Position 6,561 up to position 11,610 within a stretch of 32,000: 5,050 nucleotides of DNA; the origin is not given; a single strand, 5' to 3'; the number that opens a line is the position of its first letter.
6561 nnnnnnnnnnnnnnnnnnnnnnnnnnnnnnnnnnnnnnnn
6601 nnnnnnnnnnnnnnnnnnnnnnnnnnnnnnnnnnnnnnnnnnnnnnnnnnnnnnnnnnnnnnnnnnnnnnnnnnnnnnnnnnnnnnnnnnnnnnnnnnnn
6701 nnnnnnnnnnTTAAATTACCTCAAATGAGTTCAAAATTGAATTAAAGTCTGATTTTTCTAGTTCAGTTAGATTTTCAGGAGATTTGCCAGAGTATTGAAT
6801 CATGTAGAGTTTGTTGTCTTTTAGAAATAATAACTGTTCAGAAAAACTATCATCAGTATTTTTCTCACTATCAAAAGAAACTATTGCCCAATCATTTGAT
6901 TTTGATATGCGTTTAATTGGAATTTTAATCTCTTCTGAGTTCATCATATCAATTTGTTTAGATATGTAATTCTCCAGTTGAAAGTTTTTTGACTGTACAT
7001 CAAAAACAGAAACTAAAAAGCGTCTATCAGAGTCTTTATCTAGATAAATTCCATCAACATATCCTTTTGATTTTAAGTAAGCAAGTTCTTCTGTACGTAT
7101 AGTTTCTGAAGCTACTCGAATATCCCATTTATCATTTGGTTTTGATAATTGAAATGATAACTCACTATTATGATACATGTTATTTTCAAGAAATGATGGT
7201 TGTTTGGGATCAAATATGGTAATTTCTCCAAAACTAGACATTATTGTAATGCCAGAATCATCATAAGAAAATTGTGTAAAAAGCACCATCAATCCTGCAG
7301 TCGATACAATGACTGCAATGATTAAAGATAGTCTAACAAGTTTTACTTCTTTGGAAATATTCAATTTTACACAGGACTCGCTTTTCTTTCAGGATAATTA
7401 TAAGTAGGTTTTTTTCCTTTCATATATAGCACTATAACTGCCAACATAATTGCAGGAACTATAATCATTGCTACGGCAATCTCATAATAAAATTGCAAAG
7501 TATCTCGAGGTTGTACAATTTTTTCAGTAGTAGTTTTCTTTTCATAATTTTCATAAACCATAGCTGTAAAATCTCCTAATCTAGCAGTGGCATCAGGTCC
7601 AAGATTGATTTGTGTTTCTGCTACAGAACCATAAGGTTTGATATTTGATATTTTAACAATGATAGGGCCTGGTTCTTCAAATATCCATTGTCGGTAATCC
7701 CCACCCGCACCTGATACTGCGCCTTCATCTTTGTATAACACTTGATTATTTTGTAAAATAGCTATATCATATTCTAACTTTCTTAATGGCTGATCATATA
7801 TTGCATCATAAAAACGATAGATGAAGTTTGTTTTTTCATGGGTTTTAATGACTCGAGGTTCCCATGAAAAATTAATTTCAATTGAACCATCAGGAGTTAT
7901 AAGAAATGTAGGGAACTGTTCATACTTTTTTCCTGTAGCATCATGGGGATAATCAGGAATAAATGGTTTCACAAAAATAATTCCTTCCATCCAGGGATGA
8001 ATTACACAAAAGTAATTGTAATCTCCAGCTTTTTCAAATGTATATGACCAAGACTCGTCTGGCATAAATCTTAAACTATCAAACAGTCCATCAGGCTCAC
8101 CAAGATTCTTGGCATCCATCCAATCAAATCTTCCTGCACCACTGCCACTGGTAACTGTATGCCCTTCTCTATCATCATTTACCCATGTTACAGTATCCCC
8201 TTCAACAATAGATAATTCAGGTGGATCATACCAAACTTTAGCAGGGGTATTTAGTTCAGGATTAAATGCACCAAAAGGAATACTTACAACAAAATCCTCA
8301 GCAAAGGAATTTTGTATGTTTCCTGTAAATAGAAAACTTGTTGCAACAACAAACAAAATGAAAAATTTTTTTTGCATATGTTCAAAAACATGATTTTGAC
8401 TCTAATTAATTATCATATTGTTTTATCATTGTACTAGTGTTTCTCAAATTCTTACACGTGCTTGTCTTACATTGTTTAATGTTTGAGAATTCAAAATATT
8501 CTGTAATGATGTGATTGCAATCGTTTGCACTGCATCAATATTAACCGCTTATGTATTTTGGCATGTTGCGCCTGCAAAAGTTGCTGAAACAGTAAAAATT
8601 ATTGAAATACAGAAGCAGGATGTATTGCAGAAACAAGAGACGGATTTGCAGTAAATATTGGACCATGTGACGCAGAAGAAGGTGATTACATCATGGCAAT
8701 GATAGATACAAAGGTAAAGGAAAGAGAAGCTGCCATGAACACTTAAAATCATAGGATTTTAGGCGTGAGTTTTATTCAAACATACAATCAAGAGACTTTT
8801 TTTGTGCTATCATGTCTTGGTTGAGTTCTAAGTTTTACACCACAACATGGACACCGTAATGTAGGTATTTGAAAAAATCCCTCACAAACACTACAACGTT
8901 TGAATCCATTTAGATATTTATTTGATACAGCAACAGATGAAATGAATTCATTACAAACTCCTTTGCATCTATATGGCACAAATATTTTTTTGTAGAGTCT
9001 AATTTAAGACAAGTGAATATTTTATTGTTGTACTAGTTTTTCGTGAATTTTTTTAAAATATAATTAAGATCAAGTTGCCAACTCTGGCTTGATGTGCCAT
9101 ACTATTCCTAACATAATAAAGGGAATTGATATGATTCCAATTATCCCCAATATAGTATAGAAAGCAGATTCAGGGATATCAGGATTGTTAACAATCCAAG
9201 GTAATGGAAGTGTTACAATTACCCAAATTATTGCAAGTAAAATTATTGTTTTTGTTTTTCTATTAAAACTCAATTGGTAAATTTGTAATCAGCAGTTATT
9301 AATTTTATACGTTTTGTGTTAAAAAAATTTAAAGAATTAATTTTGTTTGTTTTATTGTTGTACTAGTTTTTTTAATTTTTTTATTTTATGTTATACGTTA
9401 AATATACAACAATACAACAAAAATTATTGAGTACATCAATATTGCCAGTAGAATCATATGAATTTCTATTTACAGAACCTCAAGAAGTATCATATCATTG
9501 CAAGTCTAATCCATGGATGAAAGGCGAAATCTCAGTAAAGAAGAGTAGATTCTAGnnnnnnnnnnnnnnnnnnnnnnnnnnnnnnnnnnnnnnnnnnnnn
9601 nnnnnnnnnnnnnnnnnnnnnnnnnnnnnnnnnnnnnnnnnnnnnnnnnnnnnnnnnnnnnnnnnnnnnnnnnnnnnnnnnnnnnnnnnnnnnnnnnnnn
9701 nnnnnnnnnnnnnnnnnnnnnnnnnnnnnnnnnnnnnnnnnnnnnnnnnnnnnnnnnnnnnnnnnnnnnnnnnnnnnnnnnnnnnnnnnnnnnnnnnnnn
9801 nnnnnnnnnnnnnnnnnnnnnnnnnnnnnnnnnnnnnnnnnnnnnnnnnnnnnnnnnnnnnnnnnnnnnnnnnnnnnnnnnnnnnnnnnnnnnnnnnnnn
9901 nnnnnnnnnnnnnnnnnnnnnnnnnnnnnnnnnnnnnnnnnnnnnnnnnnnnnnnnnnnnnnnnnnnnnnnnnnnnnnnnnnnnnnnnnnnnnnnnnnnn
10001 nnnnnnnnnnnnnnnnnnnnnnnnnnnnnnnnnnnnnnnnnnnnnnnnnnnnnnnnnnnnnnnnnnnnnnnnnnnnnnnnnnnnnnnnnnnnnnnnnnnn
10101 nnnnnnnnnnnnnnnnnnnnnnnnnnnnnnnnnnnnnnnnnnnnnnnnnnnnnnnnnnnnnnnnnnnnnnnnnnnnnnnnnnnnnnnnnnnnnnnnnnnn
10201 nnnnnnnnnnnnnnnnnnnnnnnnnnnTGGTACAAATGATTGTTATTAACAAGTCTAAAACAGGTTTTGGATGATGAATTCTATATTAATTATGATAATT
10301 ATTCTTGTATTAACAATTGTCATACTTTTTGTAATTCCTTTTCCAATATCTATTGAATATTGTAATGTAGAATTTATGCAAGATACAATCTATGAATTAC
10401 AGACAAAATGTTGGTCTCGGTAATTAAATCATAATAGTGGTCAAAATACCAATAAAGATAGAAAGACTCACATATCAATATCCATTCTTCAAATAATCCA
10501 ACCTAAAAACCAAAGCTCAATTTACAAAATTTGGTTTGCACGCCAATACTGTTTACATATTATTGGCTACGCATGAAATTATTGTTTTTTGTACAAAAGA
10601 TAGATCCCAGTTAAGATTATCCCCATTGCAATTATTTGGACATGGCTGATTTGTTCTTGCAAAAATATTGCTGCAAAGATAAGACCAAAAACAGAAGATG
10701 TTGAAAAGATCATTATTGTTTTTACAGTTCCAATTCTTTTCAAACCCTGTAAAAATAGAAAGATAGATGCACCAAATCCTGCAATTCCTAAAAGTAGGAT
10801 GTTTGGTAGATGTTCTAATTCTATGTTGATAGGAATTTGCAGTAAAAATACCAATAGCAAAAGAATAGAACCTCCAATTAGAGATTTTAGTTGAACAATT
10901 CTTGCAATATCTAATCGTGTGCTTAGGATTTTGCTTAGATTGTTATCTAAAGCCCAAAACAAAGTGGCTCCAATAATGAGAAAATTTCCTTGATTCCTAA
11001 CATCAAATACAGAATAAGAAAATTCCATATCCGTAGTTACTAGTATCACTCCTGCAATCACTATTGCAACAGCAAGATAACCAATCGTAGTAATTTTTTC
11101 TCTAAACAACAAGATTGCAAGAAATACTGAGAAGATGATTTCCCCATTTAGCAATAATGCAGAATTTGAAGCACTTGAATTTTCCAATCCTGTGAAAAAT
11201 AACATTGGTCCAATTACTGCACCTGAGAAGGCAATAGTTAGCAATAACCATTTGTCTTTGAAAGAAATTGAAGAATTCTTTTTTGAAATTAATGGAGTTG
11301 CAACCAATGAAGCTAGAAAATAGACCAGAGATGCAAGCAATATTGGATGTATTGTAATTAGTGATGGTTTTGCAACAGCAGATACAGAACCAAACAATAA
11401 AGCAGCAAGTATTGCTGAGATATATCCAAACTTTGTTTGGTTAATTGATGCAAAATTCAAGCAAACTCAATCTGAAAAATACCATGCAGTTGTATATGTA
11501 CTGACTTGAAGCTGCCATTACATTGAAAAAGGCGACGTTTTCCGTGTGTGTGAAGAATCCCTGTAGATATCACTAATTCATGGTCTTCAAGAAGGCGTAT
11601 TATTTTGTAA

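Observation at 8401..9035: Bipartite upstream element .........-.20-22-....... at fixed distance from start codons of a regulator, the cupredoxin operon and small ORFs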

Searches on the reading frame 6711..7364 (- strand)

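Call 6: search_protein_families(library=pfam, proteins=[window:6711-7364:-], max_evalue=0.01)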
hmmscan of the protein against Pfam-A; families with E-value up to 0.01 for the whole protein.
window:6711-7364:- (217 aa): 2 families
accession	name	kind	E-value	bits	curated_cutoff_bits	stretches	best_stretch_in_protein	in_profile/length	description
PF18933.6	PsbP_2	-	1.3e-05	25.8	27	1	62-216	45-184/184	PsbP-like protein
PF03707.21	MHYT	-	0.0042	17.5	21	1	3-31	21-49/59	Bacterial signalling protein N terminal repeat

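Call 69: search_protein_families(library=ncbifam, proteins=[window:6711-7364:-], max_evalue=0.01)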
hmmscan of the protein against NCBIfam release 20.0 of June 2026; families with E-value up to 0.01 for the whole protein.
window:6711-7364:- (217 aa): 0 families

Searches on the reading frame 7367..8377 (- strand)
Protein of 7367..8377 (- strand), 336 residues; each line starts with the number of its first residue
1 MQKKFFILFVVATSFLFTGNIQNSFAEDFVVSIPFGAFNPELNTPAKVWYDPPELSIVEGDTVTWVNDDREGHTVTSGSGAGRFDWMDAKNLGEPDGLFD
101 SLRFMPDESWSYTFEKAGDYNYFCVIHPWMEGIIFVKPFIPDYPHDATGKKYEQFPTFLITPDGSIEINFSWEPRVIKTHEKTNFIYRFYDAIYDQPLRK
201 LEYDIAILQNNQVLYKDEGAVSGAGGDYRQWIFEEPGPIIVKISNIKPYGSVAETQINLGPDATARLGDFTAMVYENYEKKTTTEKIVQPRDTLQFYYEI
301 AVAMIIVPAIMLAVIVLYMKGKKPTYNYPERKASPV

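Call 6: search_protein_families(library=pfam, proteins=[window:7367-8377:-], max_evalue=0.01)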
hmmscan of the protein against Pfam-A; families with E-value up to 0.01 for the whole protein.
window:7367-8377:- (336 aa): 1 family
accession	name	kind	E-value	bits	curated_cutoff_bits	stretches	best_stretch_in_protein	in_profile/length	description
PF00127.26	Copper-bind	-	1.1e-07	32.7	21.2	1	47-136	11-98/99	Copper binding proteins, plastocyanin/azurin family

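Call 30: find_homologous_proteins(query=window:7367-8377:-, max_evalue=0.00001)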
Query window:7367-8377:- (336 aa): 705 proteins with E <= 0.00001 among 1379 candidates; the best 120 are listed.
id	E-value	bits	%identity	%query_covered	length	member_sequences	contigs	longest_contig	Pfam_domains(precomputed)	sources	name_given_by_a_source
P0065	2.5e-216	736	94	100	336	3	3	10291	PF00127.27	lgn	-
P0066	1.5e-195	667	83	100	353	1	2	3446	PF00127.27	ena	-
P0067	3.1e-192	656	83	100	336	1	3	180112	PF00127.27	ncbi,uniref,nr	ncbi:Plastocyanin protein [Marine Group I thaumarchaeote SCGC AAA799-E16]|uniref:Plastocyanin protei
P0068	1.5e-191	654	83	100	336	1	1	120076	PF00127.27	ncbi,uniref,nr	ncbi:Plastocyanin protein [Marine Group I thaumarchaeote SCGC AAA799-P11]|uniref:Plastocyanin protei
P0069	8.4e-185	632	79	100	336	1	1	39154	PF00127.27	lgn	-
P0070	9.2e-172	589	72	99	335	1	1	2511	PF00127.27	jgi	-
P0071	2.5e-169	581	74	95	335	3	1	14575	PF00127.27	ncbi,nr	ncbi:MAG: hypothetical protein HKP26_07105 [Nitrosopumilus sp.]|nr:hypothetical protein [Nitrosopumi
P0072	8.2e-168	576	72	99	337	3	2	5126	PF00127.27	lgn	-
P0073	1.9e-166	571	74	98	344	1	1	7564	PF00127.27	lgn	-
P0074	3.0e-166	571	71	100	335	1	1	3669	PF00127.27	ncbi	-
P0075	2.3e-163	561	71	99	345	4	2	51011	PF00127.27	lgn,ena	-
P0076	3.3e-163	561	71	98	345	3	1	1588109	PF00127.27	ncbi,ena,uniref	ncbi:cupredoxin domain-containing protein [Nitrosopumilus sp.]|uniref:cupredoxin domain-containing p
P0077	1.4e-159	549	69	99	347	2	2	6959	PF00127.27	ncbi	ncbi:MAG: cupredoxin domain-containing protein [Nitrosopumilus sp.]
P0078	3.9e-158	544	69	99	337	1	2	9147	PF00127.27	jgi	-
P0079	4.1e-158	544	70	98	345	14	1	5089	PF00127.27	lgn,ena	-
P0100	5.6e-148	511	66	96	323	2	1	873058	PF00127.27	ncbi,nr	ncbi:MAG: hypothetical protein K5783_04555 [Nitrosopumilus sp.]|nr:hypothetical protein [Nitrosopumi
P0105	8.4e-145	500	64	99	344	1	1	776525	PF00127.27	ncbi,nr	ncbi:MAG: hypothetical protein K5785_01640 [Nitrosarchaeum sp.]|nr:hypothetical protein [Nitrosarcha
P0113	1.5e-140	486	65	93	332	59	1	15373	PF00127.27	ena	-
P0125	5.3e-122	425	53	99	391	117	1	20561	PF00127.27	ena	-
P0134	8.5e-117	408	53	99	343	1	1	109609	PF00127.27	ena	-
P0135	1.0e-116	408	52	99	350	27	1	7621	PF00127.27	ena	-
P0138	3.1e-115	403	56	94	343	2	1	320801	PF00127.27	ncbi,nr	ncbi:hypothetical protein C6990_00810 [Nitrosopumilus sp. b3]|nr:hypothetical protein C6990_00810 [N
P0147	1.7e-112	394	52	96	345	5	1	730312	-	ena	-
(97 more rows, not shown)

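Call 31: find_encoding_contigs(protein=P0100, flank=10000, max_places=2)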
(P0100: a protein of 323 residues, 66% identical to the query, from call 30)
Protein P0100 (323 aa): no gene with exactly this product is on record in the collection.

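Call 32: find_encoding_contigs(protein=P0105, flank=10000, max_places=2)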
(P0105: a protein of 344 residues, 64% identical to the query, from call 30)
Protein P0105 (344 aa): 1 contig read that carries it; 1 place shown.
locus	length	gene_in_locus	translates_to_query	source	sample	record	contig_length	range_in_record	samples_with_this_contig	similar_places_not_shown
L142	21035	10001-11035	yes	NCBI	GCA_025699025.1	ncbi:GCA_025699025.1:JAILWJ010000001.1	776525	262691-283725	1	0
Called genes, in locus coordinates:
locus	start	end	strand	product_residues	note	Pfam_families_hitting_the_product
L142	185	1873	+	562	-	PF02776:TPP_enzyme_N, PF00205:TPP_enzyme_M, PF02775:TPP_enzyme_C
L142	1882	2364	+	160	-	PF01842:ACT, PF22629:ACT_AHAS_ss, PF13710:ACT_5, PF10369:ALS_ss_C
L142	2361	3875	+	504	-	PF00682:HMGL-like, PF22617:HCS_D2, PF08502:LeuA_dimer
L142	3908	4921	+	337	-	PF00180:Iso_dh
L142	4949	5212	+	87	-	PF09834:DUF2061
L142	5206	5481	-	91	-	-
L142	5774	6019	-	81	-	-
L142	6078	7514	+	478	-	-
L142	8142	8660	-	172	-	-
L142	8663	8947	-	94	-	-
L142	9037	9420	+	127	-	-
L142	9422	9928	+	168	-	PF01022:HTH_5 (faint), PF13412:HTH_24 (weak), PF24266:HTH_HVO_0163_N (weak), PF13601:HTH_34 (weak)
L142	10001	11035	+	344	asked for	PF00127:Copper-bind (weak)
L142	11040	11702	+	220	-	-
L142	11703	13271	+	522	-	-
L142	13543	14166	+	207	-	PF01545:Cation_efflux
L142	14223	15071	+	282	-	PF13473:Cupredoxin_1 (weak)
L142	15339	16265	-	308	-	-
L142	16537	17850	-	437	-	PF01336:tRNA_anti-codon, PF00152:tRNA-synt_2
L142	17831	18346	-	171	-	-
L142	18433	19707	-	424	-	PF07690:MFS_1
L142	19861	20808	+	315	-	PF00005:ABC_tran, PF13304:AAA_21 (weak), PF08352:oligo_HPY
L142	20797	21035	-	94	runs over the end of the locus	-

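Call 33: find_encoding_contigs(protein=P0147, flank=10000, max_places=2)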
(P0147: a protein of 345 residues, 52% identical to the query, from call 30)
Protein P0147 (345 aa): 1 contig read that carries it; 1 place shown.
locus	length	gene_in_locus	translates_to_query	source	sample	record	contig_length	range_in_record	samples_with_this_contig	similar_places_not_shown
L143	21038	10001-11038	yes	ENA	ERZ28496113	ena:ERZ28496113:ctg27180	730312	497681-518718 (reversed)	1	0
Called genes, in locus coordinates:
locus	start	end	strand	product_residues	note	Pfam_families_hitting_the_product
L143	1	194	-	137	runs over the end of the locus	-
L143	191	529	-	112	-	-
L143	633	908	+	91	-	-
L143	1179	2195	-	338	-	PF02424:ApbE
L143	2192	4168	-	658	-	PF04205:FMN_bind (weak), PF03116:NQR2_RnfD_RnfE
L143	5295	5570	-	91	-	-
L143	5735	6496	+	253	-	PF13462:Thioredoxin_4, PF01323:DSBA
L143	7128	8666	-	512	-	PF24684:Vgb_lyase, PF08450:SGL (weak)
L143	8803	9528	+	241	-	PF01022:HTH_5 (faint), PF01978:TrmB (faint), PF13412:HTH_24 (faint)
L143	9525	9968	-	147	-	-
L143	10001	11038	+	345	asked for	-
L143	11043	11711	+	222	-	-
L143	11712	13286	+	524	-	-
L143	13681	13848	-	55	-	-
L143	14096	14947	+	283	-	-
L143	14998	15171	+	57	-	-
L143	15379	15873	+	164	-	PF01325:Fe_dep_repress, PF02742:Fe_dep_repr_C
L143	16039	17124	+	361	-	PF07731:Cu-oxidase_2, PF07732:Cu-oxidase_3, PF07731:Cu-oxidase_2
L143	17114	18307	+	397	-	-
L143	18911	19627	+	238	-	-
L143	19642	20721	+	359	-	PF05201:GlutR_N, PF01488:Shikimate_DH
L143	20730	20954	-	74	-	PF06348:DUF1059 (faint)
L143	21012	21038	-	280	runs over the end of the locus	PF00970:FAD_binding_6, PF00175:NAD_binding_1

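Call 34: find_encoding_contigs(protein=P0138, flank=10000, max_places=1)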
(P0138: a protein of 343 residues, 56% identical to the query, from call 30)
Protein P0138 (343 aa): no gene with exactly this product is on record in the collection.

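Call 35: find_encoding_contigs(protein=P0125, flank=10000, max_places=2)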
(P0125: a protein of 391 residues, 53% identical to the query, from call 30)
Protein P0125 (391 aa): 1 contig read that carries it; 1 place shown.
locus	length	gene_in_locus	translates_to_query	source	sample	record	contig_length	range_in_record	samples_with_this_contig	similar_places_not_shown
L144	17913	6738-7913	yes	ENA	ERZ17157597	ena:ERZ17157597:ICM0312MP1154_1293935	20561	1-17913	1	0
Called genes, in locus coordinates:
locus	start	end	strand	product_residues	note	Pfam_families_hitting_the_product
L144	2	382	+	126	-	?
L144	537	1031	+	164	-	PF04068:Fer4_RLI (weak), PF04034:Ribo_biogen_C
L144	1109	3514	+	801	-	PF00324:AA_permease, PF13520:AA_permease_2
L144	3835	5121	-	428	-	-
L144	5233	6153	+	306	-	PF01933:CofD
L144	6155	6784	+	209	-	PF01983:CofC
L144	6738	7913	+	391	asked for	PF00127:Copper-bind (weak)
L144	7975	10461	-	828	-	PF00496:SBP_bac_5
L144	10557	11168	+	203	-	-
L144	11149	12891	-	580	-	PF09843:DUF2070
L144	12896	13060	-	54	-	PF03911:Sec61_beta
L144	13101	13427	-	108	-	PF06677:Auto_anti-p27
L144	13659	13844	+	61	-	PF01253:SUI1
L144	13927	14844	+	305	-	PF02517:Rce1-like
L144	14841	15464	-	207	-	PF13489:Methyltransf_23, PF08003:Methyltransf_9 (weak), PF02390:Methyltransf_4 (faint), PF13847:Methyltransf_31, PF08241:Methyltransf_11, PF08242:Methyltransf_12, PF13649:Methyltransf_25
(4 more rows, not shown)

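Call 36: find_encoding_contigs(protein=P0134, flank=10000, max_places=1)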
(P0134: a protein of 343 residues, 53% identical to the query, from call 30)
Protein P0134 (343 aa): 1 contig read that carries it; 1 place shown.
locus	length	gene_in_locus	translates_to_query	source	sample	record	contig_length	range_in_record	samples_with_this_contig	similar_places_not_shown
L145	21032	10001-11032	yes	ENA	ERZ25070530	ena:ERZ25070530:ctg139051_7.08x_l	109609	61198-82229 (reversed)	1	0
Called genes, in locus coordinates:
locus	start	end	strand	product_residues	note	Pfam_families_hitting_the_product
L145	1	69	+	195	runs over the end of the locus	-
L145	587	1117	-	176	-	-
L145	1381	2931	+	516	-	PF11271:PorA, PF00512:HisKA, PF02518:HATPase_c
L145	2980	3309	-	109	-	PF01022:HTH_5, PF12802:MarR_2 (weak), PF12840:HTH_20, PF09339:HTH_IclR (weak), PF01978:TrmB (weak)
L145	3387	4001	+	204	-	PF01545:Cation_efflux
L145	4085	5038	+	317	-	PF13473:Cupredoxin_1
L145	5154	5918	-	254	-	PF13462:Thioredoxin_4, PF13098:Thioredoxin_2 (weak), PF01323:DSBA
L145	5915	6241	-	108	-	-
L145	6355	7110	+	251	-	PF13462:Thioredoxin_4, PF01323:DSBA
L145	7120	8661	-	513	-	PF24684:Vgb_lyase, PF08450:SGL (faint)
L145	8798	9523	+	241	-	PF01978:TrmB (faint), PF12802:MarR_2 (faint), PF13412:HTH_24 (weak)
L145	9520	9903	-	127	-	-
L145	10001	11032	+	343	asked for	PF00127:Copper-bind (weak)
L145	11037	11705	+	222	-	-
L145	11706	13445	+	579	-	-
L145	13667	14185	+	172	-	-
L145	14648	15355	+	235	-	-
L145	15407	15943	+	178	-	PF14417:MEDS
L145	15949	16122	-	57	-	PF01599:Ribosomal_S27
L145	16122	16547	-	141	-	PF01282:Ribosomal_S24e (weak)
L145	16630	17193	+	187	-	PF03745:DUF309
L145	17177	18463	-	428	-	PF01676:Metalloenzyme, PF10143:PhosphMutase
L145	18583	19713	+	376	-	PF01087:GalP_UDP_transf (weak)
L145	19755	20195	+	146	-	-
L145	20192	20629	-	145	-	PF13527:Acetyltransf_9 (weak), PF00583:Acetyltransf_1, PF13673:Acetyltransf_10, PF21926:FeeM (faint), PF13508:Acetyltransf_7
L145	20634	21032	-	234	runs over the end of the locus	PF00483:NTP_transferase, PF12804:NTP_transf_3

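Call 69: search_protein_families(library=ncbifam, proteins=[window:7367-8377:-], max_evalue=0.01)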
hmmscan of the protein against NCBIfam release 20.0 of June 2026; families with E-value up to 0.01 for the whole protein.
window:7367-8377:- (336 aa): 2 families
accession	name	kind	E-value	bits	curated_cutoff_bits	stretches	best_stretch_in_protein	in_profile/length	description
TIGR02657.1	amicyanin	equivalog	3.1e-11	43.5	110.2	1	46-136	4-82/83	amicyanin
TIGR02656.1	cyanin_plasto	equivalog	1.1e-08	35.4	87.85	1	48-128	12-88/99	plastocyanin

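Call 70: find_encoding_contigs(protein=P0113, flank=10000, max_places=1)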
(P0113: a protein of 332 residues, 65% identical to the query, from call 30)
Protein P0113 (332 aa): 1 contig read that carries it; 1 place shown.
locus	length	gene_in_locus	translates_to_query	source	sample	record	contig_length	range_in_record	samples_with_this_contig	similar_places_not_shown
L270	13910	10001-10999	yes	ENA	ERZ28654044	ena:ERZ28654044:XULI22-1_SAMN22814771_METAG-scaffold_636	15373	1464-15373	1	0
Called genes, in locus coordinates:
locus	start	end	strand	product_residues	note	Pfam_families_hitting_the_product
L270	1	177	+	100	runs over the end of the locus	PF00355:Rieske, PF13806:Rieske_2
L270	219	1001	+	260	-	PF02540:NAD_synthase, PF03054:tRNA_Me_trans (faint)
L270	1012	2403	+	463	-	PF01406:tRNA-synt_1e, PF01921:tRNA-synt_1f (faint), PF09334:tRNA-synt_1g, PF00133:tRNA-synt_1, PF09190:DALR_2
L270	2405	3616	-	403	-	PF01926:MMR_HSR1, PF02421:FeoB_N (faint), PF08438:YGR210-like_G4, PF02824:TGS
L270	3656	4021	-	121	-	-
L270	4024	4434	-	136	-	PF02629:CoA_binding, PF13380:CoA_binding_2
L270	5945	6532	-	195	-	PF00210:Ferritin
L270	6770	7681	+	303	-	PF08271:Zn_Ribbon_TF, PF00134:Cyclin_N (faint), PF00382:TFIIB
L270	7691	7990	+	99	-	-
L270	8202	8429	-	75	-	-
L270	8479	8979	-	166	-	-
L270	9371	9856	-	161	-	PF00582:Usp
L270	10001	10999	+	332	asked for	PF00127:Copper-bind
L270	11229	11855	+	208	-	PF00156:Pribosyltran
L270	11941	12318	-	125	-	PF20364:DUF6659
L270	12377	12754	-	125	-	PF20364:DUF6659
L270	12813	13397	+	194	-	PF09712:PHA_synth_III_E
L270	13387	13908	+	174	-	?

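Call 71: find_encoding_contigs(protein=P0135, flank=10000, max_places=1)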
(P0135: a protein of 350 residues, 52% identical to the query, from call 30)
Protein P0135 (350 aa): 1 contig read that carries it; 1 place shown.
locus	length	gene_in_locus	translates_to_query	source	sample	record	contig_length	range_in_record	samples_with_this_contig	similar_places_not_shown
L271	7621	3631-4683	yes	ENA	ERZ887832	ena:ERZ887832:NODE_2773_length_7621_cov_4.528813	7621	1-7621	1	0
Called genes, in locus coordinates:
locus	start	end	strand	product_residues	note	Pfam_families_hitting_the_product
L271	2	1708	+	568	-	?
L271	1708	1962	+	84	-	-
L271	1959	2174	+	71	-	-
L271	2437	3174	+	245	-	PF12840:HTH_20 (faint), PF01978:TrmB (faint), PF01022:HTH_5 (faint), PF09339:HTH_IclR (faint), PF12802:MarR_2 (faint), PF13412:HTH_24 (faint), PF13601:HTH_34 (faint), PF01047:MarR (faint)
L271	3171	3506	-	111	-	-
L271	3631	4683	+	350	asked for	PF00127:Copper-bind (weak)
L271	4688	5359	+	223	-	-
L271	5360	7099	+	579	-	-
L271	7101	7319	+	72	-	-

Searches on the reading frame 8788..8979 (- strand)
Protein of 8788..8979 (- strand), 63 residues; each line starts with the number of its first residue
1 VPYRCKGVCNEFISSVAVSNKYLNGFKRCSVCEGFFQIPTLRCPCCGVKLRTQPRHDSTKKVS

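Call 6: search_protein_families(library=pfam, proteins=[window:8788-8979:-], max_evalue=0.01)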
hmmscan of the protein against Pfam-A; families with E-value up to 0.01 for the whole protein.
window:8788-8979:- (63 aa): 0 families

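Call 69: search_protein_families(library=ncbifam, proteins=[window:8788-8979:-], max_evalue=0.01)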
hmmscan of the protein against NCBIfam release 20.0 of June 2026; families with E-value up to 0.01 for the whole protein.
window:8788-8979:- (63 aa): 0 families

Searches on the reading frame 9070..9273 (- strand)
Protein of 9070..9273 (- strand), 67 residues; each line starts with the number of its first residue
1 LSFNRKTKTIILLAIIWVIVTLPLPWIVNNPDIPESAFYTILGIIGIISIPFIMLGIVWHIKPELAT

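Call 6: search_protein_families(library=pfam, proteins=[window:9070-9273:-], max_evalue=0.01)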
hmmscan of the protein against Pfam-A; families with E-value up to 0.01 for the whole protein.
window:9070-9273:- (67 aa): 0 families

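Call 69: search_protein_families(library=ncbifam, proteins=[window:9070-9273:-], max_evalue=0.01)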
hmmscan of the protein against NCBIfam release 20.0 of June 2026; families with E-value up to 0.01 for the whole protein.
window:9070-9273:- (67 aa): 1 family
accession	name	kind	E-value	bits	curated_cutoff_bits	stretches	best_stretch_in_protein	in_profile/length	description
NF041635.1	STM3941_fam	subfamily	0.0036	17.2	40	1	6-62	2-54/157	STM3941 family protein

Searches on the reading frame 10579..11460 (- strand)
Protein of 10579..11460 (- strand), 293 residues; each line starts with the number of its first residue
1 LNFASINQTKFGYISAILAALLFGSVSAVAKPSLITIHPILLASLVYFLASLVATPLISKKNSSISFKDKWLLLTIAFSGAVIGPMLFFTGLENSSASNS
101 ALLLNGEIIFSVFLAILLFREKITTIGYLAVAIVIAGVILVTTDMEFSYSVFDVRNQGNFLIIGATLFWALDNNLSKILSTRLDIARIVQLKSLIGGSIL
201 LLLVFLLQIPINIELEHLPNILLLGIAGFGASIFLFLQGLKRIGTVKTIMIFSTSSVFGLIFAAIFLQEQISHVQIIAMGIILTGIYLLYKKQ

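Call 6: search_protein_families(library=pfam, proteins=[window:10579-11460:-], max_evalue=0.01)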
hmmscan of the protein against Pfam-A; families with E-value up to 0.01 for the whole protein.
window:10579-11460:- (293 aa): 2 families
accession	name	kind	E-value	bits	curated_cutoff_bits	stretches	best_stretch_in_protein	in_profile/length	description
PF00892.27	EamA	-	8.5e-38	130.1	28.2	2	158-290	3-134/135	EamA-like transporter family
PF03151.22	TPT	-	7.3e-05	22.7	30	0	31-288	30-289/291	Triose-phosphate Transporter family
